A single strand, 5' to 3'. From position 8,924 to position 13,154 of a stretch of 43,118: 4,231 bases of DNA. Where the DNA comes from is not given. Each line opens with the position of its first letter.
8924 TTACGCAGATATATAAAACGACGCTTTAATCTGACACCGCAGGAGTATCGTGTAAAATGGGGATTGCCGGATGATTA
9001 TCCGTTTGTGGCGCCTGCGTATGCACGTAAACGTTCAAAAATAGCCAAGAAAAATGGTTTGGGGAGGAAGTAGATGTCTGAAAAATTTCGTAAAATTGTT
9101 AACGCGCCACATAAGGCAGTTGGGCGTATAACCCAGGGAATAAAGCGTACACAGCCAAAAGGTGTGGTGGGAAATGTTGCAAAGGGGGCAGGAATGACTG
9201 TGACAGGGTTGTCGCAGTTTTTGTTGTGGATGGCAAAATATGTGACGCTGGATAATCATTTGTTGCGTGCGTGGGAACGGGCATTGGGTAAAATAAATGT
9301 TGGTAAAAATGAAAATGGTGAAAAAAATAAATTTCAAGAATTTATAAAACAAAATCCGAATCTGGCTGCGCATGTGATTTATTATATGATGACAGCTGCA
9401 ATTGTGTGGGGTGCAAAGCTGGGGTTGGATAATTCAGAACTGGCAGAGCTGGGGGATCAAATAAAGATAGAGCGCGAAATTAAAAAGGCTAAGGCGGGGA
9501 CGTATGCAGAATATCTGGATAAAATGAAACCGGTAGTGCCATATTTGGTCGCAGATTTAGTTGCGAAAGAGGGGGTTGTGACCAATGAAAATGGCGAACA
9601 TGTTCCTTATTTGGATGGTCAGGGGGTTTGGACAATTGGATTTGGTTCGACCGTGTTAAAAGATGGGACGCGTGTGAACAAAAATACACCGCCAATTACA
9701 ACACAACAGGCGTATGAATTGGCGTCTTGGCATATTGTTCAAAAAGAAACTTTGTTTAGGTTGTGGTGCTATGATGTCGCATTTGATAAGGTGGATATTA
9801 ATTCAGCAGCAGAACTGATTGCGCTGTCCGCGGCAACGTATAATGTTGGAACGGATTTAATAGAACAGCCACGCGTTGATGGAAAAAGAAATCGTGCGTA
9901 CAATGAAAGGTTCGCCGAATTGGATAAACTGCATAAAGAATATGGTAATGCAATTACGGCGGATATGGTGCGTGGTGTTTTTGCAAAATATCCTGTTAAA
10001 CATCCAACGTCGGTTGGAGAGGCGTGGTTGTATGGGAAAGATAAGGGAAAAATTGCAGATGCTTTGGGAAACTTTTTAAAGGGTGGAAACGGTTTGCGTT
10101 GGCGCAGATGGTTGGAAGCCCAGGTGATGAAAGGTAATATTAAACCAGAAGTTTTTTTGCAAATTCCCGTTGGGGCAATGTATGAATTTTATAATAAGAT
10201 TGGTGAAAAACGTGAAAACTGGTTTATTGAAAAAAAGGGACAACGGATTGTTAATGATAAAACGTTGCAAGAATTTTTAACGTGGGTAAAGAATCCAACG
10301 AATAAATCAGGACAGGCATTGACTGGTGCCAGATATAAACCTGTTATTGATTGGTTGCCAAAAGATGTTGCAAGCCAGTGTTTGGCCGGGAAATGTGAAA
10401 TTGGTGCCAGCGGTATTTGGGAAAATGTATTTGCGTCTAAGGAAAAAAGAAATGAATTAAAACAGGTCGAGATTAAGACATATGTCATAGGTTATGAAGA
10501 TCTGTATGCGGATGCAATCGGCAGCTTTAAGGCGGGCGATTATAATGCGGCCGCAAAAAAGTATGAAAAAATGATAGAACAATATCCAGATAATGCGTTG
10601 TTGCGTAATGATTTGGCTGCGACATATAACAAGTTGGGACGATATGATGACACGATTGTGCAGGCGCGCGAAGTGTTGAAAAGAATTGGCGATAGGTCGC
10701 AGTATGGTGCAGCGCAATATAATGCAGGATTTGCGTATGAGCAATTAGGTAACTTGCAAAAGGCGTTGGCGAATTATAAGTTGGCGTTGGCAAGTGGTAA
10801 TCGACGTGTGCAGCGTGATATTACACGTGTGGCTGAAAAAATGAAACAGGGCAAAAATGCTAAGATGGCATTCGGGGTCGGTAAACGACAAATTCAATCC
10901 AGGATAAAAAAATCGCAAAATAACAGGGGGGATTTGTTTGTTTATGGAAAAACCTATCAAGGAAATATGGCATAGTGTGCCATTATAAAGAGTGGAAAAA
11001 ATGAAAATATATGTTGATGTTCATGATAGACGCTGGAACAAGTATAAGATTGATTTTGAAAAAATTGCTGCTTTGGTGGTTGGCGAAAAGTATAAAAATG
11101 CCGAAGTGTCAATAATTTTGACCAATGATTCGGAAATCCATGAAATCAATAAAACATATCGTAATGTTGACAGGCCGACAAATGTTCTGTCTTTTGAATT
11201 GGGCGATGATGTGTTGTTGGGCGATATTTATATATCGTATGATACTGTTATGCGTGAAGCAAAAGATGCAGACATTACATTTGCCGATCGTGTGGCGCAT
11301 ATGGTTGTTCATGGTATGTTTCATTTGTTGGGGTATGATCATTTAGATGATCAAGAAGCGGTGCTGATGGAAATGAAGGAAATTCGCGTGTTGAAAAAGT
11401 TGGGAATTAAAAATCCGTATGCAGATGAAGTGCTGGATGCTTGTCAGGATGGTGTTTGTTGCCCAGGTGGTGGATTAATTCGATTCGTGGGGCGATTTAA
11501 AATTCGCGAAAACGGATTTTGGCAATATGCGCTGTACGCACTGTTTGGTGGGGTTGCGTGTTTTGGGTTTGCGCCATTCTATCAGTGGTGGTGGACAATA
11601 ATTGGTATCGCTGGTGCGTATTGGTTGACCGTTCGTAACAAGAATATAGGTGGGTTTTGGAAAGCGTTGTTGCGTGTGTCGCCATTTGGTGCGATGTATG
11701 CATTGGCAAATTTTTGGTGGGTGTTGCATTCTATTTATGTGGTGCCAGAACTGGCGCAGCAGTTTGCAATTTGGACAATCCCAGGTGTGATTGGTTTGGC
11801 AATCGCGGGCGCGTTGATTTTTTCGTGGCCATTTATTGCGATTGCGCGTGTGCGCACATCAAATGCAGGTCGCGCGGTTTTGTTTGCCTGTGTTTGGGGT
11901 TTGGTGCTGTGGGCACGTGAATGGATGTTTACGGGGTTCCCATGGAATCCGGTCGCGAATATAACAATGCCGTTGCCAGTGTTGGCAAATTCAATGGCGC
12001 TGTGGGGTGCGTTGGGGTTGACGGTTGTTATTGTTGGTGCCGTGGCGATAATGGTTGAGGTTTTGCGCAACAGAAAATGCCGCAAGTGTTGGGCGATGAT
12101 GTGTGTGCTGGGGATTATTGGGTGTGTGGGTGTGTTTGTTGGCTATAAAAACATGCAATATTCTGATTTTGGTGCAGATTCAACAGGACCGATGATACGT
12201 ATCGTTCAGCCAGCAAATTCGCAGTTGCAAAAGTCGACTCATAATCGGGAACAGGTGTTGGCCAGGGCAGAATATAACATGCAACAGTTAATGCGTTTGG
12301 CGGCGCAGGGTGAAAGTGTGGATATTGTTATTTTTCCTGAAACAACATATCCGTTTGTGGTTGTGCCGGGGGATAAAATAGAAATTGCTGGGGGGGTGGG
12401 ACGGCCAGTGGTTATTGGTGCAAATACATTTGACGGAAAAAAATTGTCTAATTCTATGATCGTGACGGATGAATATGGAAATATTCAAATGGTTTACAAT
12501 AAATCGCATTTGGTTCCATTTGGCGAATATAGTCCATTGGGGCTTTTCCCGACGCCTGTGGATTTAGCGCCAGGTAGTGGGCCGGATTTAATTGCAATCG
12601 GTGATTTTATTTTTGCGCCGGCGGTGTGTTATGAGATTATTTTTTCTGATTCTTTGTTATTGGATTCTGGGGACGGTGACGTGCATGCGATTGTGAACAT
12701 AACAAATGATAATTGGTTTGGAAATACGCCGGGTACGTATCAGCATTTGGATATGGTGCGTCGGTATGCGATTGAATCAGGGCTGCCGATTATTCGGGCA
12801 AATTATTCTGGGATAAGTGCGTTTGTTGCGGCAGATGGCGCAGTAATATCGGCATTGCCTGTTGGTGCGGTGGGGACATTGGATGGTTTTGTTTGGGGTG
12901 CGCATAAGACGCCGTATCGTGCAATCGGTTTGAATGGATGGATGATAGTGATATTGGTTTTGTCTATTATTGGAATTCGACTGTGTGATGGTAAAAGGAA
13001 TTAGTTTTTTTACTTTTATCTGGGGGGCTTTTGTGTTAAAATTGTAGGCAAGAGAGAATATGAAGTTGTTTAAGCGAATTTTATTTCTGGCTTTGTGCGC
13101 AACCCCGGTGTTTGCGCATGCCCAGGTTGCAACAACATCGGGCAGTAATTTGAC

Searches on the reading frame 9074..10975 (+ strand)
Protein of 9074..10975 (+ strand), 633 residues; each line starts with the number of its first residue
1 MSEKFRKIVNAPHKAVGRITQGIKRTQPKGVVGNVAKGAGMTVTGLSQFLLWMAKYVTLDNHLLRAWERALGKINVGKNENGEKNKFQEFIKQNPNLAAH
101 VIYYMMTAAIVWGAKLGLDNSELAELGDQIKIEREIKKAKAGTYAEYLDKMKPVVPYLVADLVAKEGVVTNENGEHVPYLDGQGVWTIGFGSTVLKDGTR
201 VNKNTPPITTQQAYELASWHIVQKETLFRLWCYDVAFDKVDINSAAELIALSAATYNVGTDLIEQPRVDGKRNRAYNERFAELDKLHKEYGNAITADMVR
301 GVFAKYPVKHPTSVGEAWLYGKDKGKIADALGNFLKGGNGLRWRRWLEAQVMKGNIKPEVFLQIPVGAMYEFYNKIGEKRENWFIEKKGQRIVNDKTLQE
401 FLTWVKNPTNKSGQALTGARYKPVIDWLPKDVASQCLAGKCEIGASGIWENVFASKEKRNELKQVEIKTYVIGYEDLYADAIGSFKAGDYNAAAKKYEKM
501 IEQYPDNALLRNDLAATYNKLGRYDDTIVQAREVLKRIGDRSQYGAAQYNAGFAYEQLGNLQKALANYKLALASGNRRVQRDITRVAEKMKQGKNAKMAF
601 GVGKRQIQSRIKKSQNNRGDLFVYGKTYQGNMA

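Call 10: search_protein_families(library=pfam, proteins=[window:9074-10975:+], max_evalue=0.001)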
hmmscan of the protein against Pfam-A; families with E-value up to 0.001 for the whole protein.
window:9074-10975:+ (633 aa): 12 families
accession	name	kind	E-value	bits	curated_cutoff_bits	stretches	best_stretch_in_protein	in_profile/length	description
PF14559.12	TPR_19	-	4.6e-08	33.7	25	1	485-537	2-50/68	Tetratricopeptide repeat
PF00959.24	Phage_lysozyme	-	5.5e-08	33.6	22.3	1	175-292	7-113/125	Phage lysozyme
PF00515.34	TPR_1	-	2.8e-06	27.3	27.8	0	547-572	3-28/34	Tetratricopeptide repeat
PF13424.12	TPR_12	-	6.3e-06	26.7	30.1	1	509-573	4-73/77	Tetratricopeptide repeat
PF13431.12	TPR_17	-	1.1e-05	25.8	24.4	1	497-526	2-31/34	Tetratricopeptide repeat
PF07719.23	TPR_2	-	1.7e-05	25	27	0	547-573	3-29/34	Tetratricopeptide repeat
PF13428.12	TPR_14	-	5e-05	24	23.5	0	485-516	12-43/44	Tetratricopeptide repeat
PF24575.1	TPR_Slam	-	0.00014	22.6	35.2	1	478-518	51-91/104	Surface lipoprotein assembly modifier, N-terminal TPR repeats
PF13432.12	TPR_16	-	0.00015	22.6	32.7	0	485-526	8-49/65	Tetratricopeptide repeat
PF13174.12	TPR_6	-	0.00018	22.4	26.3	0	485-506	11-32/33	Tetratricopeptide repeat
PF13371.12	TPR_9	-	0.00033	21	35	0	550-585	34-69/73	Tetratricopeptide repeat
PF13414.12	TPR_11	-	0.00064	19.8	26.8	0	485-522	5-42/42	TPR repeat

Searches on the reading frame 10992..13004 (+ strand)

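Call 10: search_protein_families(library=pfam, proteins=[window:10992-13004:+], max_evalue=0.001)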
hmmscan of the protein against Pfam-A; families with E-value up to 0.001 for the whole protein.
window:10992-13004:+ (670 aa): 3 families
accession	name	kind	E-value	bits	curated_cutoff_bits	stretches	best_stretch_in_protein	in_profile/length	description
PF02130.23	YbeY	-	5.9e-34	117.2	25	1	21-137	10-129/129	Endoribonuclease YbeY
PF00795.27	CN_hydrolase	-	2.7e-20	73.2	23.2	1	425-626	13-238/256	Carbon-nitrogen hydrolase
PF20154.4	LNT_N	-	2.4e-15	57.5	27.1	1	186-350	2-156/159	Apolipoprotein N-acyltransferase N-terminal domain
